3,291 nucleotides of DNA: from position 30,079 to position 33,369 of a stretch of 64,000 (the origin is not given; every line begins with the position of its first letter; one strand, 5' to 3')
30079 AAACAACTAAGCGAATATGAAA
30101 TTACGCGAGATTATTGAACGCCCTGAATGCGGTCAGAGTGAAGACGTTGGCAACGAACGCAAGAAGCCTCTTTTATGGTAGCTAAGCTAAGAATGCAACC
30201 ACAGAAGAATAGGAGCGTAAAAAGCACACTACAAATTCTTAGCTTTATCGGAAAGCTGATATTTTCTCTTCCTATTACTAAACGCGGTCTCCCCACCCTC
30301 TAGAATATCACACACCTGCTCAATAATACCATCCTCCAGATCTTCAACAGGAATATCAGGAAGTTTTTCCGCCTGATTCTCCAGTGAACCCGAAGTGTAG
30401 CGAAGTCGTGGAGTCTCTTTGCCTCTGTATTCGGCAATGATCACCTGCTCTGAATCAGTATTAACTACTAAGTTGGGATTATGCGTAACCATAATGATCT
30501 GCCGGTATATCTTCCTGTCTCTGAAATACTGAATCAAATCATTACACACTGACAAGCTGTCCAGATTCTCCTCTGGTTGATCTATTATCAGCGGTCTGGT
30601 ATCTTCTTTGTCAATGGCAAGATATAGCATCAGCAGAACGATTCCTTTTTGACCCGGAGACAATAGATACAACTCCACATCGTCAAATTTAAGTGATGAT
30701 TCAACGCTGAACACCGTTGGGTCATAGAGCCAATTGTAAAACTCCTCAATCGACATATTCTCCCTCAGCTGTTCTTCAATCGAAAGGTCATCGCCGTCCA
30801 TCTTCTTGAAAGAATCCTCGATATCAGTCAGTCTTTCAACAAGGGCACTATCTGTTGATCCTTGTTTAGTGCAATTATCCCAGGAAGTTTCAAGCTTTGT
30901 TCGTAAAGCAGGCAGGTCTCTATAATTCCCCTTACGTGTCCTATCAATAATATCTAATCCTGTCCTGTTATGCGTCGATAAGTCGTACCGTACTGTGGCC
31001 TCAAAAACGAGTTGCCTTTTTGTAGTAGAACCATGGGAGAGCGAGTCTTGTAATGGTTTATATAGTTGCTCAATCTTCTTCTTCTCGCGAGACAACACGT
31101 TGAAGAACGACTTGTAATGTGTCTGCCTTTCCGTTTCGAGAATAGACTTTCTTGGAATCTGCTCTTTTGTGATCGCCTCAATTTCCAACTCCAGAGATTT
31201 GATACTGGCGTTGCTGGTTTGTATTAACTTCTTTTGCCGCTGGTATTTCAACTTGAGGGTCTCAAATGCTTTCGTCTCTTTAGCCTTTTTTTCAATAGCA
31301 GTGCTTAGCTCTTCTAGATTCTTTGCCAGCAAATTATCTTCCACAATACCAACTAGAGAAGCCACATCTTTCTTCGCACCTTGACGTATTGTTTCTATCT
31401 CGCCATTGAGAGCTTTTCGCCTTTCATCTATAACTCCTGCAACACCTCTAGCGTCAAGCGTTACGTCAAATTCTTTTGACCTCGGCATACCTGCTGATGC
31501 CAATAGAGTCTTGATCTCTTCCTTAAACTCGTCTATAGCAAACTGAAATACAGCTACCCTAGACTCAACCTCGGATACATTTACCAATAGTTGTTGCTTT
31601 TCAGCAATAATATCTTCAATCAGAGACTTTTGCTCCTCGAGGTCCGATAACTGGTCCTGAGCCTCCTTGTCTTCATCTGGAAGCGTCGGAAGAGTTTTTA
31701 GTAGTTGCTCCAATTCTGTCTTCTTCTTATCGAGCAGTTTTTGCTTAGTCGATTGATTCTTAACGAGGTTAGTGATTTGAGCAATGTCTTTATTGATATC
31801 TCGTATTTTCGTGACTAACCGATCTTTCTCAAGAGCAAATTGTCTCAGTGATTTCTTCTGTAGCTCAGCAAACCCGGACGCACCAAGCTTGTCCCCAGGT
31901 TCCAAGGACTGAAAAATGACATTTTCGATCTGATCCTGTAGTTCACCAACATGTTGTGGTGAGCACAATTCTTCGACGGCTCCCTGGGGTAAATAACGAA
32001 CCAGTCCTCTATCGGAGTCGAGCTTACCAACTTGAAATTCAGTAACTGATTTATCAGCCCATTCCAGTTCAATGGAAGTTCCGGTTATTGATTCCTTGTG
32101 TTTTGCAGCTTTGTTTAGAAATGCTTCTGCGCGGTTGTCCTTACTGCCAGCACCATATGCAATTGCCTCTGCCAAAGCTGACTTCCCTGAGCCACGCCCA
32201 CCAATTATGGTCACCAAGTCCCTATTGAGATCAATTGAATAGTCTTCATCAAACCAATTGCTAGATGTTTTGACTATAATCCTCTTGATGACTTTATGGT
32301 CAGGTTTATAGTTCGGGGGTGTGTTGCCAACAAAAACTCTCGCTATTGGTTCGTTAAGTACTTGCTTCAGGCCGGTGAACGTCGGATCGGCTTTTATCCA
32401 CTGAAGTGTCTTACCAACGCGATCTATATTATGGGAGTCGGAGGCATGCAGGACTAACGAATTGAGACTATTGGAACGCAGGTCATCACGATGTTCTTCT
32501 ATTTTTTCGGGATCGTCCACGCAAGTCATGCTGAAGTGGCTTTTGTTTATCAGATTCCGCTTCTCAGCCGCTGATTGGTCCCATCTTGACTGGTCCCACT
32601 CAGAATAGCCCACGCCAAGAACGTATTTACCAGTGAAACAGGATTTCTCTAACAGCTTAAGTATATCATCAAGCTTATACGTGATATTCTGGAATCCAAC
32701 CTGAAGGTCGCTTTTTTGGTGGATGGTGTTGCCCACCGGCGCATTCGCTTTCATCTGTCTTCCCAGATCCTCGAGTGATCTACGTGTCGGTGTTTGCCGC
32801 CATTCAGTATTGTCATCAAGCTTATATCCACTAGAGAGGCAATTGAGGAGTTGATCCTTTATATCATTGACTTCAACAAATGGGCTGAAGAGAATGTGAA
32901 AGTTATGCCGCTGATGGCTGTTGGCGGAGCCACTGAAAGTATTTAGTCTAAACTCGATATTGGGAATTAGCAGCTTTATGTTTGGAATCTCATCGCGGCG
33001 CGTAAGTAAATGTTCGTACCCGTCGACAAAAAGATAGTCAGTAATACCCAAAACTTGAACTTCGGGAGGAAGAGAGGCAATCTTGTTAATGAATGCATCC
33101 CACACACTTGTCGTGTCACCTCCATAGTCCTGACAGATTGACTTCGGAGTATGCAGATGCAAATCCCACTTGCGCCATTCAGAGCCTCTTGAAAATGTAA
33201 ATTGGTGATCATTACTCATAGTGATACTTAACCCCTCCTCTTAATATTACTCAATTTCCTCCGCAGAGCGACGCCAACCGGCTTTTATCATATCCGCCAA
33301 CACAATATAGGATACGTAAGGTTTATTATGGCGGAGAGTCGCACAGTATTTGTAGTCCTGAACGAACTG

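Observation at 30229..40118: Four-gene coupled operon (PLD-SNF2 helicase, PglX/Eco57I-like methyltransferase, 68-aa protein, PHP-ABC/SMC ATPase): candidate composite defence system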

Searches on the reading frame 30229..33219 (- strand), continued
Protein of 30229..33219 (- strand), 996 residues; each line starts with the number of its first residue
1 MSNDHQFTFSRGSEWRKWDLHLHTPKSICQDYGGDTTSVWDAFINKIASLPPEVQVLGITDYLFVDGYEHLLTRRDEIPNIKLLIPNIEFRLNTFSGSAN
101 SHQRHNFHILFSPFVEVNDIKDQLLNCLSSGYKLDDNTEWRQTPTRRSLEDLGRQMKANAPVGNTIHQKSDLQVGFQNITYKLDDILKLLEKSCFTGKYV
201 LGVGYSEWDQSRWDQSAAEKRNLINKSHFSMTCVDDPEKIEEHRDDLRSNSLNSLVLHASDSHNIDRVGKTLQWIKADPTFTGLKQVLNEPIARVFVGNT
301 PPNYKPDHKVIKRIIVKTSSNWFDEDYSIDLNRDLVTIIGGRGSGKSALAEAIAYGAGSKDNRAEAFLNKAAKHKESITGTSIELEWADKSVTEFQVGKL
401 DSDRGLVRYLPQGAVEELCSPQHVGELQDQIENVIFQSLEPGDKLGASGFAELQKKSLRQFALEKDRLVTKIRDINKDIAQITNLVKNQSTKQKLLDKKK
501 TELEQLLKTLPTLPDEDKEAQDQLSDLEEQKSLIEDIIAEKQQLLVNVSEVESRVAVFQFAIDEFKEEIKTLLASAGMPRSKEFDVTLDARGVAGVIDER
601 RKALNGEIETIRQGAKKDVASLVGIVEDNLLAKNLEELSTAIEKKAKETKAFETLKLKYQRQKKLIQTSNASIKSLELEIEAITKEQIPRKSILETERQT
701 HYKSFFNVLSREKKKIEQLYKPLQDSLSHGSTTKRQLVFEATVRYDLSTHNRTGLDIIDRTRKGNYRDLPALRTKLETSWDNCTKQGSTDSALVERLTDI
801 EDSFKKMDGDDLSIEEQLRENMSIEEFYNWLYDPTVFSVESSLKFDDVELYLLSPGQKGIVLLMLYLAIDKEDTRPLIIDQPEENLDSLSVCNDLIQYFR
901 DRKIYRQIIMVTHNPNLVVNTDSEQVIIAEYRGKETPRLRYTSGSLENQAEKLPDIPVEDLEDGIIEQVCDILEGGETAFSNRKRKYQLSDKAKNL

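Call 88: search_dna_similar(query=window:30232-33219:-, collection=plasmids, mode=protein, max_rows=25)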
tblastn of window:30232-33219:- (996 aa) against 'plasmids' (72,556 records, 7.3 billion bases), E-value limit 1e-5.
Records with a match: 1095; places in all: 1150; records where one place covers at least 80% of the query: 165.
Best place of each record, by identity: <60% 1095.
By first word of the organism name: Escherichia 353; Klebsiella 336; Enterobacter 53; Salmonella 32; Citrobacter 28; Pseudomonas 21; Serratia 21; Raoultella 18; Staphylococcus 18; Yersinia 17; and 65 more.
By predicted mobility (MOB-suite, as given by PLSDB): conjugative 810; non-mobilizable 171; mobilizable 114.
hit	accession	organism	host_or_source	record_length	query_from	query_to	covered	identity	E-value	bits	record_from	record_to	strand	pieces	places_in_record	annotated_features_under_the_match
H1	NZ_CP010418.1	Azotobacter chroococcum NCIMB 8003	cell culture,soil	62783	12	989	98%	29.4%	1e-99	352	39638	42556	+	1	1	TrlF family AAA-like ATPase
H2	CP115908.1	Agrobacterium tumefaciens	Russian Sage,cell culture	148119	12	989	98%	28.8%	2e-87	316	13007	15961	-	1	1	AAA family ATPase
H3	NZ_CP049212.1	Agrobacterium rubi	Raspberry,cell culture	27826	4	990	99%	27.9%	4e-70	263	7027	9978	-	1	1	TrlF family AAA-like ATPase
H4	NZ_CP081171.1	Phaeobacter inhibens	-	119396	12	989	98%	26.3%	2e-56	221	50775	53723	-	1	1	TrlF family AAA-like ATPase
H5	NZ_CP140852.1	Rhizobium beringeri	Trifolium pratense,whole organism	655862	11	990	98%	26.2%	3e-60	233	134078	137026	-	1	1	TrlF family AAA-like ATPase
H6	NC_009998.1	Shewanella baltica OS195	-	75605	9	980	80%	31.9%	2e-40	322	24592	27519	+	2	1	TrlF family AAA-like ATPase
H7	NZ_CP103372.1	Massilia sp. H6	Whole genome of bacteria,soil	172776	5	989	80%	32.0%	2e-41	348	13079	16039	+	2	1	TrlF family AAA-like ATPase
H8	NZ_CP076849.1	Agrobacterium pusense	mixed culture,weathered tuff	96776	12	980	80%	31.6%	5e-36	311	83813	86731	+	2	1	TrlF family AAA-like ATPase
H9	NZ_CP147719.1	Bradyrhizobium sp. 2S1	-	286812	1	989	82%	30.7%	6e-37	313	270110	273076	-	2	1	TrlF family AAA-like ATPase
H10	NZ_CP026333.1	Pseudomonas sp. XWY-1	cell culture,Rice Fields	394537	9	980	79%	31.3%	4e-42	326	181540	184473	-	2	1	TrlF family AAA-like ATPase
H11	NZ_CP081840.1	Agrobacterium vitis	Vitis,Cell culture,South Africa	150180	9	980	80%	30.8%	3e-43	324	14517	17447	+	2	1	TrlF family AAA-like ATPase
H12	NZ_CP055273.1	Agrobacterium vitis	Vitis vinifera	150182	9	980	80%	30.8%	3e-43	324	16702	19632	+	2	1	TrlF family AAA-like ATPase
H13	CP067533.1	Klebsiella pneumoniae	Homo sapiens,respiratory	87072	9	989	84%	29.0%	8e-37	246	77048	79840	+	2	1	hypothetical protein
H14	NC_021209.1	Sinorhizobium sp. M14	microbial mats from Zloty Stok gold mine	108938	9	980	80%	30.6%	2e-43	327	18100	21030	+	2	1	TrlF family AAA-like ATPase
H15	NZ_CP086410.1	Enterobacter cloacae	water,water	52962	9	989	84%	28.9%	4e-36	244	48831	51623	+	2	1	TrlF family AAA-like ATPase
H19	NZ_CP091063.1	Klebsiella pneumoniae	Homo sapiens,sputum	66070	9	989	84%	28.9%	4e-36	244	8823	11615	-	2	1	TrlF family AAA-like ATPase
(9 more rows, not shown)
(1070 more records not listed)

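Call 89: get_annotated_region(hit=H19, flank=6000)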
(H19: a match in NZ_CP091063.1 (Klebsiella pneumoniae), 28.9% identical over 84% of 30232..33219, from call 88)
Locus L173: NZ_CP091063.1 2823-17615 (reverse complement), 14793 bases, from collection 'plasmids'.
description: Klebsiella pneumoniae strain KP29105 plasmid pKP29105-2, complete sequence
organism: Klebsiella pneumoniae (NCBI taxid 573)
taxonomy: Bacteria; Pseudomonadota; Gammaproteobacteria; Enterobacterales; Enterobacteriaceae; Klebsiella; Klebsiella pneumoniae
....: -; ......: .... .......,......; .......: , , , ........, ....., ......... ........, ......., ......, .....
typing (MOB-suite, as given by PLSDB): non-mobilizable; replicon IncFII,rep_cluster_1418,rep_cluster_2183
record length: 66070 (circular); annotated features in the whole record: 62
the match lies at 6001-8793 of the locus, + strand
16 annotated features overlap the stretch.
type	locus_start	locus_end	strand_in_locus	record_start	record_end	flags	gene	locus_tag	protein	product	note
CDS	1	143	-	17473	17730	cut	-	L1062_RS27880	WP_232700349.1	hypothetical protein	-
CDS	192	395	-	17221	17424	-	-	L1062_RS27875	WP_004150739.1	HHA domain-containing protein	-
CDS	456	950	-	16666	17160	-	-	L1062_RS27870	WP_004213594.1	hypothetical protein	-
CDS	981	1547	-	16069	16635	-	-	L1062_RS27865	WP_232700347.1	hypothetical protein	-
CDS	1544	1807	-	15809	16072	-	-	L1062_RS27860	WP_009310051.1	hypothetical protein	-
CDS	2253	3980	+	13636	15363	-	-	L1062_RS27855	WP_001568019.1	ATP-binding protein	-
CDS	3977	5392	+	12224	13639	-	-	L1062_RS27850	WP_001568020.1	UvrD-helicase domain-containing protein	-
CDS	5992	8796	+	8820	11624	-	-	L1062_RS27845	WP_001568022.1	TrlF family AAA-like ATPase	-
CDS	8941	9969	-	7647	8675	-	-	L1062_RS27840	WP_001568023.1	Abi family protein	-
CDS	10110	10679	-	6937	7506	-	-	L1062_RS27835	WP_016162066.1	hypothetical protein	-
CDS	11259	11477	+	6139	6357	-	ccdA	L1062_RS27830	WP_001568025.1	type II toxin-antitoxin system antitoxin CcdA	-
CDS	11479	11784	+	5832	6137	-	ccdB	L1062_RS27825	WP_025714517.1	type II toxin-antitoxin system toxin CcdB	-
CDS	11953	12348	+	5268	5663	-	-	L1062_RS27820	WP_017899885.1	hypothetical protein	-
CDS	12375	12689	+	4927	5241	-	-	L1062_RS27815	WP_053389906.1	hypothetical protein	-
CDS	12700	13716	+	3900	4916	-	-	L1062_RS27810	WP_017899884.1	hypothetical protein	-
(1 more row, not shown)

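Call 90: get_annotated_region(hit=H1, flank=6000)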
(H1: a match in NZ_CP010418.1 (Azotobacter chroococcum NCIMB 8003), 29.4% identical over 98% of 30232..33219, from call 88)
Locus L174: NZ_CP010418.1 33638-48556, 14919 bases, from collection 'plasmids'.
description: Azotobacter chroococcum NCIMB 8003 plasmid pAcX50c, complete sequence
organism: Azotobacter chroococcum NCIMB 8003 (NCBI taxid 1328314)
taxonomy: Bacteria; Pseudomonadota; Gammaproteobacteria; Pseudomonadales; Pseudomonadaceae; Azotobacter; Azotobacter chroococcum; Azotobacter chroococcum NCIMB 8003
host: -; source: cell culture,soil; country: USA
typing (MOB-suite, as given by PLSDB): conjugative; replicon rep_cluster_782; relaxase MOBP; mating-pair formation MPF_T
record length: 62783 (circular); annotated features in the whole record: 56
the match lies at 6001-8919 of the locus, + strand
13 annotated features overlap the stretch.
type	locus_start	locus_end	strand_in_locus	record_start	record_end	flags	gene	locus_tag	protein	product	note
CDS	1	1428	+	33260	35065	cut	-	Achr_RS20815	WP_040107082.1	class I SAM-dependent DNA methyltransferase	-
CDS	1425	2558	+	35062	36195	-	-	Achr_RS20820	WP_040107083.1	PDDEXK nuclease domain-containing protein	-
CDS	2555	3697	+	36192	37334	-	-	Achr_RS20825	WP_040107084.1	restriction endonuclease subunit S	-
CDS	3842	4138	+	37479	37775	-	-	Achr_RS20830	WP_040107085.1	HU family DNA-binding protein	GO:0030261 - chromosome condensation [Evidence IEA]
CDS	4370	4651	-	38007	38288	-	-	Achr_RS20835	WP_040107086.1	type II toxin-antitoxin system YafQ family toxin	-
CDS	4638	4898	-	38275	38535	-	-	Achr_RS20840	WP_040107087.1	type II toxin-antitoxin system RelB/DinJ family antitoxin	-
CDS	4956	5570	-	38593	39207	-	-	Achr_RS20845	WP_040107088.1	recombinase family protein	GO:0006310 - DNA recombination [Evidence IEA]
CDS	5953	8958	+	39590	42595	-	-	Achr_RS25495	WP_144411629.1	TrlF family AAA-like ATPase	-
CDS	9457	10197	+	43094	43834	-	-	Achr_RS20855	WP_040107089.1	hypothetical protein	-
CDS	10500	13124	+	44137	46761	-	-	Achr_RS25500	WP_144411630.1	NACHT domain-containing protein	-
CDS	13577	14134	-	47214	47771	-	-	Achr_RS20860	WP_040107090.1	RES family NAD+ phosphorylase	-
CDS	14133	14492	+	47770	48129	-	tnpB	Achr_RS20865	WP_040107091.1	IS66 family insertion sequence element accessory protein TnpB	-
CDS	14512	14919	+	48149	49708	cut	-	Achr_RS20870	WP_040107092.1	IS66 family transposase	-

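Call 91: get_annotated_region(hit=H6, flank=6000)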
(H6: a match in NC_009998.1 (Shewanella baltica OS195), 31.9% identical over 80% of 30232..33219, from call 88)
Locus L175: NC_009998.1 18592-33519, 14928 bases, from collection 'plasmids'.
description: Shewanella baltica OS195 plasmid pS19501, complete sequence
organism: Shewanella baltica OS195 (NCBI taxid 399599)
taxonomy: Bacteria; Pseudomonadota; Gammaproteobacteria; Alteromonadales; Shewanellaceae; Shewanella; Shewanella baltica; Shewanella baltica OS195
host: -; source: -; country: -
typing (MOB-suite, as given by PLSDB): conjugative; replicon rep_cluster_559; relaxase MOBF; mating-pair formation MPF_F
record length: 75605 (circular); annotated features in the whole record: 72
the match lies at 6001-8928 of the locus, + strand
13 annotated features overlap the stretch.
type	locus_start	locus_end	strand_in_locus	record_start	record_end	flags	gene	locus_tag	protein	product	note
CDS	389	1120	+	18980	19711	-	-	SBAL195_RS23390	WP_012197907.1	hypothetical protein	-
CDS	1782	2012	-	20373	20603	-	-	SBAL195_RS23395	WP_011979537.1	hypothetical protein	-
CDS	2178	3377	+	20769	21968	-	-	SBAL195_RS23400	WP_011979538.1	ParA family protein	-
CDS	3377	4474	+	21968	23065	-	-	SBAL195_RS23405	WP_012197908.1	ParB family protein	-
CDS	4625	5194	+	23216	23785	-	-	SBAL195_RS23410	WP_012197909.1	hypothetical protein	-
CDS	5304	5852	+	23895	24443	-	-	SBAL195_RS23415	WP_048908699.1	hypothetical protein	-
CDS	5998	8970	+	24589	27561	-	-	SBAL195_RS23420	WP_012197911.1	TrlF family AAA-like ATPase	-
CDS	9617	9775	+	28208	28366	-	-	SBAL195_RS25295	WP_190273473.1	hypothetical protein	-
CDS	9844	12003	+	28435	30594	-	-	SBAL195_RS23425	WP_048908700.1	hypothetical protein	-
CDS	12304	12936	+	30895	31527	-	-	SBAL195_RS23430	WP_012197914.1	competence protein CoiA family protein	-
CDS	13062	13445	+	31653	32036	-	-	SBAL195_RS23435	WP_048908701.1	hypothetical protein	-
CDS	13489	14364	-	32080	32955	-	-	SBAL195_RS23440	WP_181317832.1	tetratricopeptide repeat protein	-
CDS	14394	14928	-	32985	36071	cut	-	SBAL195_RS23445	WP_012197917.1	Tn3 family transposase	-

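Call 92: search_protein_families(library=pfam, proteins=[L064:13063-14394:+, L024:8641-9711:+, L006:5725-6792:+], max_evalue=0.001)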
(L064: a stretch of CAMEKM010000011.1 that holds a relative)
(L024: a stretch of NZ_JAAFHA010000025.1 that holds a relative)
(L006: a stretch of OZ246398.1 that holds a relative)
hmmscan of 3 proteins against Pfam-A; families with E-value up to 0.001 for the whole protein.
L064:13063-14394:+ (444 aa): 1 family
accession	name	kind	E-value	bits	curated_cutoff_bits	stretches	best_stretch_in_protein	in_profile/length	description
PF02661.23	Fic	-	1.1e-19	71.5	24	1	90-200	1-93/93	Fic/DOC family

L024:8641-9711:+ (357 aa): 2 families
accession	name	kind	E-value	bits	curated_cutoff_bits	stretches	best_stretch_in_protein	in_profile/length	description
PF06250.17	YhcG_C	-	2.6e-48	164.3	32.5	1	182-333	2-156/157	YhcG PDDEXK nuclease domain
PF17761.7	DUF1016_N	-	2.1e-43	148.1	32.8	1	20-156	2-137/137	DUF1016 N-terminal domain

L006:5725-6792:+ (356 aa): 3 families
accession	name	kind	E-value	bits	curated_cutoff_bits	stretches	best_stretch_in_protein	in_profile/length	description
PF02661.23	Fic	-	4.8e-16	59.8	24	1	113-223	2-93/93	Fic/DOC family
PF14394.12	DUF4423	-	0.00025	21.3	30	0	313-350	37-74/165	Domain of unknown function (DUF4423)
PF22168.2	DIP2311-like_C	-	0.00076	20.2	27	0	322-353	29-60/63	Transcriptional regulator DIP2311-like, C-terminal domain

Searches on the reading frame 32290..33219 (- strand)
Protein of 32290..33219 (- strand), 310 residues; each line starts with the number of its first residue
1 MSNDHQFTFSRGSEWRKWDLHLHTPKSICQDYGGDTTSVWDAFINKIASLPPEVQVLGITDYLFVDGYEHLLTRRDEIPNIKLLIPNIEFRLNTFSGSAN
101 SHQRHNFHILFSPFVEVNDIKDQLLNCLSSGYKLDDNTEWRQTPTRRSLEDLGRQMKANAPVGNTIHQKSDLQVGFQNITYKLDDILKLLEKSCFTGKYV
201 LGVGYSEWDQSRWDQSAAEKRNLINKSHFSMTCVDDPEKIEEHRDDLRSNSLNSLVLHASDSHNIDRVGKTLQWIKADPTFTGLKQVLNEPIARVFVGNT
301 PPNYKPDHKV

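Call 54: search_solved_structures(query=A3, max_evalue=1)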
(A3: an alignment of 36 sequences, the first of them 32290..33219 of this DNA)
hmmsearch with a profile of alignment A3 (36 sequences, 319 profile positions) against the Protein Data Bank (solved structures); distinct sequences matched with E-value up to 1: 1.
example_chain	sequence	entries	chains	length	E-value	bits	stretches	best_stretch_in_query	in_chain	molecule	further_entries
7tdq_A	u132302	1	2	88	0.9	11.9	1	163-238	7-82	Tegument protein ORF52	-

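Call 58: search_protein_families(library=pfam, alignment_id=A3, max_evalue=1)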
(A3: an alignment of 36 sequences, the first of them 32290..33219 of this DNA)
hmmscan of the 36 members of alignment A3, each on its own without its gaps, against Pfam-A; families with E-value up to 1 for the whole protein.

A. member 1, window:32290-33219:- (310 aa): 1 family
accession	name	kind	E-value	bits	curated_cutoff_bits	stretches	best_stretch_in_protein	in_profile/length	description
PF13314.11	DUF4083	-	0.31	11.5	25.4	1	176-192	40-56/57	Domain of unknown function (DUF4083)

B. families by the number of members that match (of 36 scanned): 17 families
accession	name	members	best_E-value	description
PF13263.12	PHP_C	13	0.0023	PHP-associated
PF02811.25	PHP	2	1.8e-06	PHP domain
PF01116.26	F_bP_aldolase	1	0.0054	Fructose-bisphosphate aldolase class-II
PF02289.21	MCH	1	0.03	Cyclohydrolase (MCH)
PF23830.1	DUF7200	1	0.049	Domain of unknown function (DUF7200)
PF02310.24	B12-binding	1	0.053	B12 binding domain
PF24392.2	Parb-CE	1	0.061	ParB CE domain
PF18744.7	SNAD1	1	0.064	Secreted Novel AID/APOBEC-like Deaminase 1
PF22644.2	BsNagA_N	1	0.11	BsNagA composite domain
PF18521.6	TAD2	1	0.12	Transactivation domain 2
PF06362.16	DUF1067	1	0.15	Protein of unknown function (DUF1067)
PF16807.11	Phage_tail_terminator_4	1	0.16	Putative tail termination protein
PF20404.3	DUF6694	1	0.17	Family of unknown function (DUF6694)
PF12579.13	DUF3755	1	0.17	Protein of unknown function (DUF3755)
PF09181.15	ProRS-C_2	1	0.18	Prolyl-tRNA synthetase, C-terminal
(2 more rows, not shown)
